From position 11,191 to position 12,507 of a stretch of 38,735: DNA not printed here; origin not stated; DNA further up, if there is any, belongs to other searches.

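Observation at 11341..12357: Candidate single-gene defence nuclease: PUA/EVE-like reader domain fused to a NucS/Shedu-type PD-(D/E)xK nuclease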

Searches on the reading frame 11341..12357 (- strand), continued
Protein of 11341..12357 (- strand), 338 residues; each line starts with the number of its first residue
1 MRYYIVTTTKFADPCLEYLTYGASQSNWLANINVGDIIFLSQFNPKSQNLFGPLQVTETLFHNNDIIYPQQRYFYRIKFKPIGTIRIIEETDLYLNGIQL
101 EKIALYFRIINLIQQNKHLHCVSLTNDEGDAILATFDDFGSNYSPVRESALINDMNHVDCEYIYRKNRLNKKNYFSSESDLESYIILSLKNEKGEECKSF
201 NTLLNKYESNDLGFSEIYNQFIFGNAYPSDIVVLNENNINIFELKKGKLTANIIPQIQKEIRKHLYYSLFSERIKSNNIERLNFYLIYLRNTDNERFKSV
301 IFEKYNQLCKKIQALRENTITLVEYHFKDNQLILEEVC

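Call 26: fold_search(model_id=the predicted structure, library=pdb)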
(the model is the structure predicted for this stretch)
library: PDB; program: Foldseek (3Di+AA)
matches with E <= 10: 955; with E <= 0.001: 2
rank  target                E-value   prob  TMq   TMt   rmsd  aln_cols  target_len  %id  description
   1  1wmm                  4.5e-06  1.00  0.29  0.65   5.7       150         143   17  Crystal structure of PH1033 from Pyrococcus horikoshii Ot3 (released 2005-08-23)
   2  5j3e_A                9.4e-04  1.00  0.29  0.51   5.7       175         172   13  Crystal Structure of Human THYN1 protein in complex with 5-methylcytosine containing DNA (released 2016-04-20)
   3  5j3e_B                1.5e-03  1.00  0.28  0.49   5.8       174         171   14  Crystal Structure of Human THYN1 protein in complex with 5-methylcytosine containing DNA (released 2016-04-20)
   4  2g2x_A                1.9e-03  1.00  0.28  0.55   5.9       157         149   13  X-Ray Crystal Structure Protein Q88CH6 from Pseudomonas putida. Northeast Structural Genomics Consortium Target PpR72. (released 2006-03-14)
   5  2ar1                  4.0e-03  1.00  0.28  0.54   5.6       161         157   16  Structure of Hypothetical protein from Leishmania major (released 2005-08-30)
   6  7z8w_A                4.0e-03  1.00  0.29  0.61   5.3       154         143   13  Crystal structure of YTHDF2 with compound YLI_DC1_018 (released 2022-03-30)
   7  3eop_B                4.5e-03  1.00  0.29  0.54   5.7       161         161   14  Crystal Structure of the DUF55 domain of human thymocyte nuclear protein 1 (released 2009-09-29)
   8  1xmx                  4.8e-03  0.54  0.20  0.18  18.4       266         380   12  Crystal structure of protein VC1899 from Vibrio cholerae (released 2004-11-16)
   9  6yex_B                6.1e-03  0.93  0.24  0.26  14.1       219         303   10  VcaM4I restriction endonuclease in the absence of DNA (released 2020-12-16)
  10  3eop_A                6.4e-03  1.00  0.28  0.51   5.5       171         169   13  Crystal Structure of the DUF55 domain of human thymocyte nuclear protein 1 (released 2009-09-29)
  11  4dav_A                6.8e-03  0.94  0.23  0.30   6.7       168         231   11  The structure of Pyrococcus Furiosus SfsA in complex with DNA (released 2014-10-01)
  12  9qem_A                7.3e-03  0.99  0.24  0.51   6.1       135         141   13  Crystal structure of YTHDF2 in complex with compound 3 (AI-DF2-11) (released 2025-07-09)
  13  8bs5                  7.7e-03  0.97  0.21  0.38   5.3       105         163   12  Crystal structure of YTHDF3 YTH domain open conformation (released 2023-12-13)
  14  9ibq_A                7.7e-03  0.69  0.25  0.29  20.1       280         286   11  Structure of BstEII with DNA substrate (released 2026-03-04)
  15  8bao_B                8.2e-03  0.44  0.20  0.19  17.1       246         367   12  Dysgonamonadaceae bacterium CRISPR ancillary nuclease 2 (released 2022-11-30)
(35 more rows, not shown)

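Call 29: search_protein_representatives(alignment_id=A1)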
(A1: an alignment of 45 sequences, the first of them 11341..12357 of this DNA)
Query: 45 sequences, 337 profile positions. Proteins with E-value up to 0.001 (for the whole library): 48; up to 1e-10: 35; up to 1e-30: 15. The best 48 are listed.
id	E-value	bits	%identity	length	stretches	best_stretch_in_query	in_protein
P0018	5.4e-159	545.5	-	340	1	1-337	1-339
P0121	3.5e-129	447.5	-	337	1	1-336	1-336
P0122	3.2e-123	427.9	-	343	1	1-336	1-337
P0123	1.7e-92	326.9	-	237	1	104-337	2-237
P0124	6.9e-86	305.1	-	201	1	60-259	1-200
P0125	1.4e-76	274.5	-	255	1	88-336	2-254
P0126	3.8e-76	273.1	-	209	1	1-208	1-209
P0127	7.9e-71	255.6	-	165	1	1-150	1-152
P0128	1.9e-66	241.3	-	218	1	122-336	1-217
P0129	4.8e-65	236.6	-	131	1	1-126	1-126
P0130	7.8e-63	229.3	-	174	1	131-295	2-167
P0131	7.0e-53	196.6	-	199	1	194-337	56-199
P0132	5.9e-52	193.6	-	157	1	1-107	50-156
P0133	5.7e-41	157.5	-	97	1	1-95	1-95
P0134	5.4e-35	137.8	-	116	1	1-89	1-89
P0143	4.9e-17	78.8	-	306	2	1-148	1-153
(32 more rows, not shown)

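Call 30: search_protein_families(library=pfam, proteins=[L020:6965-7456:-, L020:5472-5978:-, L017:5286-5657:-, L006:5571-5894:-, L021:2963-3286:-, L004:7012-7224:-, L019:1334-1546:-, L019:2588-2953:-, L004:5761-5949:-], max_evalue=0.1)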
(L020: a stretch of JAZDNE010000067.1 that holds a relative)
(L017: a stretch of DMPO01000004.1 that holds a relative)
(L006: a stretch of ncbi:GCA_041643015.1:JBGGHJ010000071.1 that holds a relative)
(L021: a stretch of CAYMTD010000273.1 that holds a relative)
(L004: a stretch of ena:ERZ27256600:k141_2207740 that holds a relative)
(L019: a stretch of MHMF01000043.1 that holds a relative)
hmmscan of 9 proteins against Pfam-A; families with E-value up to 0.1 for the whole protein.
L020:6965-7456:- (163 aa): 3 families
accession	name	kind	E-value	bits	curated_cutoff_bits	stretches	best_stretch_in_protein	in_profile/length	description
PF01555.25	N6_N4_Mtase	-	1.5e-16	61.5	26.7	1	29-131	2-89/221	DNA methylase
PF08241.18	Methyltransf_11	-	0.035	15.2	21.2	0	58-81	72-95/95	Methyltransferase domain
PF07669.17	Eco57I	-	0.043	14.4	25.3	1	24-89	71-140/171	Eco57I restriction-modification methylase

L020:5472-5978:- (168 aa): 1 family
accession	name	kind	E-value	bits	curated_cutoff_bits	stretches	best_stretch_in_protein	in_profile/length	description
PF09568.16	RE_MjaI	-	3.5e-11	43.7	22.7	1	30-138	62-162/164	MjaI restriction endonuclease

L017:5286-5657:- (123 aa): 2 families
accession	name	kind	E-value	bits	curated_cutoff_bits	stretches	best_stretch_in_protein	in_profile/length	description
PF09568.16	RE_MjaI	-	2.9e-16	60.2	22.7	1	1-88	82-162/164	MjaI restriction endonuclease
PF08321.18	PPP5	-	0.036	14.7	23.5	1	42-84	31-75/93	PPP5 TPR repeat region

L006:5571-5894:- (107 aa): 0 families

L021:2963-3286:- (107 aa): 1 family
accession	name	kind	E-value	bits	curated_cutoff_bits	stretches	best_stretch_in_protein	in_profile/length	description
PF17080.10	SepA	-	0.065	14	27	1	28-76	70-115/144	Multidrug Resistance efflux pump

L004:7012-7224:- (70 aa): 10 families
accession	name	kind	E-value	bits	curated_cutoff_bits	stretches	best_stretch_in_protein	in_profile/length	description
PF13453.11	Zn_ribbon_TFIIB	-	0.008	16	22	0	13-24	17-28/41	Transcription factor zinc-finger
PF02591.20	Zn_ribbon_9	-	0.014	15.9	29.1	0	39-48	21-30/33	C4-type zinc ribbon domain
PF24921.1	RING_XB3-XBAT31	-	0.016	15.7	50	1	10-47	9-51/57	E3 ubiquitin-protein ligase XB3/XBAT31 RING finger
PF16988.10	Vps36-NZF-N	-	0.017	15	27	1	43-64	11-33/65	Vacuolar protein sorting 36 NZF-N zinc-finger domain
PF12760.12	Zn_ribbon_IS1595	-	0.026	14.9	25.4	0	31-51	8-28/46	Transposase zinc-ribbon domain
PF12172.15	zf-ChsH2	-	0.04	14.1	23.2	0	38-48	22-32/37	ChsH2, rubredoxin-like zinc ribbon domain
PF17032.10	Zn_ribbon_15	-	0.042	15.1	28.9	1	2-48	27-73/73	zinc-ribbon family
PF14354.12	Lar_restr_allev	-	0.049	14.3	28.6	0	40-53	2-15/58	Restriction alleviation protein Lar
PF06397.17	Desulfoferrod_N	-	0.056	13.5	23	1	11-24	2-15/36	Desulfoferrodoxin, N-terminal domain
PF23225.1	zf-C2H2_7th_ZNF462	-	0.06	13.5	27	0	14-22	3-11/42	Zinc finger protein 462, seventh C2H2 zinc finger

L019:1334-1546:- (70 aa): 0 families

L019:2588-2953:- (121 aa): 1 family
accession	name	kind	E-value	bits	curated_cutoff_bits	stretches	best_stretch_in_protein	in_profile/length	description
PF01548.23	DEDD_Tnp_IS110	-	0.0013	19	29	1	38-68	1-31/155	Transposase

L004:5761-5949:- (62 aa): 1 family
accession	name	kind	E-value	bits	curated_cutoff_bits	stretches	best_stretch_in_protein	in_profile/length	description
PF14223.13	Retrotran_gag_2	-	0.1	12.5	27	0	14-61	125-168/172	gag-polypeptide of LTR copia-type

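Call 32: find_homologous_proteins(query=L020:6965-7456:-, max_evalue=1e-10)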
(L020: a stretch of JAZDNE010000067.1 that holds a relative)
Query L020:6965-7456:- (163 aa): 926 proteins with E <= 1e-10 among 954 candidates; the best 120 are listed.
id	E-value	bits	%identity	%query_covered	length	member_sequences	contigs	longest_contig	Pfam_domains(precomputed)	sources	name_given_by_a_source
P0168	1.4e-103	362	95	100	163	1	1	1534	PF01555.25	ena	-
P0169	9.8e-96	336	87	100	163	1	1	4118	PF01555.25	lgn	-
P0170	4.3e-95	334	88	100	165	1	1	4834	PF01555.25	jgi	jgi:modification methylase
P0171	1.2e-93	330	88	99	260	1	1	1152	PF01555.25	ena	-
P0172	5.3e-93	327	89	98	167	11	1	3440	PF01555.25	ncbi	ncbi:MAG: DNA-methyltransferase, partial [Halanaerobium sp.]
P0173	8.4e-90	317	85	97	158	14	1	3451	PF01555.25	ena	-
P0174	5.8e-89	314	89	93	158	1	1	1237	PF01555.25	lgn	-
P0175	1.6e-86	306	89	91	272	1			PF01555.25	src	-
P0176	1.3e-85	303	88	90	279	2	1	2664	PF01555.25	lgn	-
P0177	5.4e-85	301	88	90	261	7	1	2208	PF01555.25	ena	-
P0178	1.3e-83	297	81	96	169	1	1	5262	PF01555.25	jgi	-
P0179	1.9e-83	296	85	88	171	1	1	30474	PF01555.25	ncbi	-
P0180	4.1e-83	295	82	94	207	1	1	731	PF01555.25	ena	-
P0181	5.0e-83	295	83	90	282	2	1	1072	PF01555.25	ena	-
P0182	5.8e-83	295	80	94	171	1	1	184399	PF01555.25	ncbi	-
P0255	2.1e-79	283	80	93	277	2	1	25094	PF01555.25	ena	-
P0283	8.5e-79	281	78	94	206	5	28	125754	PF01555.25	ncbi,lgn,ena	-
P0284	9.8e-79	281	76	94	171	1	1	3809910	PF01555.25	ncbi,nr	ncbi:MAG: site-specific DNA-methyltransferase [Ignavibacteriaceae bacterium]|nr:site-specific DNA-me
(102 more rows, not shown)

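Call 34: find_encoding_contigs(protein=P0255, flank=4000, max_places=2)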
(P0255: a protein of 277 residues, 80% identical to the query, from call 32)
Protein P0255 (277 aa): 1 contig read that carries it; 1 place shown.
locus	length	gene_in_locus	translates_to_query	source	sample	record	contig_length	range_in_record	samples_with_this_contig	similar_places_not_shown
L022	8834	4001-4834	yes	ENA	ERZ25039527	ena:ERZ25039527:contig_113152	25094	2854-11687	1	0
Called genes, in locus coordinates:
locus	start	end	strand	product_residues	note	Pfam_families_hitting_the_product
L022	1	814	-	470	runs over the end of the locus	PF00005:ABC_tran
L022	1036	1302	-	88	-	-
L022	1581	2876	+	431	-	PF00709:Adenylsucc_synt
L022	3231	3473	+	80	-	-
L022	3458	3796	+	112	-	PF02452:PemK_toxin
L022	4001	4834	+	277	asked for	PF01555:N6_N4_Mtase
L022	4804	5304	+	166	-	-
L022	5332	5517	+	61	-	PF22745:Nlig-Ia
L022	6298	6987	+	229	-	PF03120:OB_DNA_ligase, PF03119:DNA_ligase_ZBD, PF14520:HHH_5 (weak)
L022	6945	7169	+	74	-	PF12826:HHH_2 (weak)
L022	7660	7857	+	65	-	-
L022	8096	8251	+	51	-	-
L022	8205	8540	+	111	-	-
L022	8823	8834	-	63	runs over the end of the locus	-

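Call 35: find_encoding_contigs(protein=P0284, flank=4000, max_places=2)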
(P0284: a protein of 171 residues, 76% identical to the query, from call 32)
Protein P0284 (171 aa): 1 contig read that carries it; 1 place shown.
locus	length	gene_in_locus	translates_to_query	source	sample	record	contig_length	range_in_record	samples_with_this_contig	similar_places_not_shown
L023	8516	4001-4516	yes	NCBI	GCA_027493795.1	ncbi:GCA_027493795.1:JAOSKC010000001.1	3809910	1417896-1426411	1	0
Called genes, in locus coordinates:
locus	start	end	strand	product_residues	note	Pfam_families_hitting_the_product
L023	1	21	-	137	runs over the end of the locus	PF13279:4HBT_2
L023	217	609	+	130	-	PF04304:DUF454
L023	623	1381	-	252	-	PF00795:CN_hydrolase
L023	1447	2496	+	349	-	PF01118:Semialdhyde_dh, PF02774:Semialdhyde_dhC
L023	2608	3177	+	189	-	-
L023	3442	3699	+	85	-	-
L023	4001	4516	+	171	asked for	PF01555:N6_N4_Mtase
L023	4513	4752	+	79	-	PF01555:N6_N4_Mtase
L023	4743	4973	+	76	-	-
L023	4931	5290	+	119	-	PF00565:SNase (weak)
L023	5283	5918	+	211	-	PF09568:RE_MjaI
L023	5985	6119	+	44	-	-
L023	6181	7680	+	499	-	PF00989:PAS, PF08448:PAS_4, PF13188:PAS_8 (weak), PF08447:PAS_3, PF13426:PAS_9, PF00512:HisKA, PF02518:HATPase_c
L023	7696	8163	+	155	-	PF00072:Response_reg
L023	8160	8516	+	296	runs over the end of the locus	PF00158:Sigma54_activat, PF14532:Sigma54_activ_2, PF00004:AAA (weak), PF07728:AAA_5, PF25601:AAA_lid_14, PF02954:HTH_8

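Call 36: find_encoding_contigs(protein=P0283, flank=4000, max_places=3)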
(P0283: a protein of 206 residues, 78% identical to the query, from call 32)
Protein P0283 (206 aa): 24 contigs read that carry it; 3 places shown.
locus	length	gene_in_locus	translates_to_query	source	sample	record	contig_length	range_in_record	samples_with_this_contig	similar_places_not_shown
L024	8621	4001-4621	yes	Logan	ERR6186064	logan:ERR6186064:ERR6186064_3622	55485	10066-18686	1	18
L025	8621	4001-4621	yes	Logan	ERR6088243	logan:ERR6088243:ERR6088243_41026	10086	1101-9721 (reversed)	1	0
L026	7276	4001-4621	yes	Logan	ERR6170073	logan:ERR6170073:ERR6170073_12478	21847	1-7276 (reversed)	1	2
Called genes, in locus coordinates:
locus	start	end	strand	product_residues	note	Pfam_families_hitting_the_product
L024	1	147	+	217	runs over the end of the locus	PF19027:DUF5752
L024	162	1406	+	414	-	PF21269:TreT_GT1, PF20706:GT4-conflict (weak), PF00534:Glycos_transf_1, PF13692:Glyco_trans_1_4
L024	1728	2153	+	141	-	PF02358:Trehalose_PPase (weak)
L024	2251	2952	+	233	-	PF07556:DUF1538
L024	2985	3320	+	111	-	PF00543:P-II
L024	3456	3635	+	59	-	PF17319:DUF5362 (weak)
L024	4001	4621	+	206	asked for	PF01555:N6_N4_Mtase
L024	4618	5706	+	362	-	-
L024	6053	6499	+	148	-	PF09568:RE_MjaI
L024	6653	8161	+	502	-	PF00982:Glyco_transf_20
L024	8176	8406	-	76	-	PF14451:Ub-Mut7C (weak), PF02597:ThiS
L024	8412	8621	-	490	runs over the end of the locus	PF00474:SSF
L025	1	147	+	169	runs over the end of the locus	?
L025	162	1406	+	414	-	PF21269:TreT_GT1, PF20706:GT4-conflict (weak), PF00534:Glycos_transf_1, PF13692:Glyco_trans_1_4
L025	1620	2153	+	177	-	PF02358:Trehalose_PPase (weak)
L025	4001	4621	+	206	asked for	PF01555:N6_N4_Mtase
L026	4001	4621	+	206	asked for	PF01555:N6_N4_Mtase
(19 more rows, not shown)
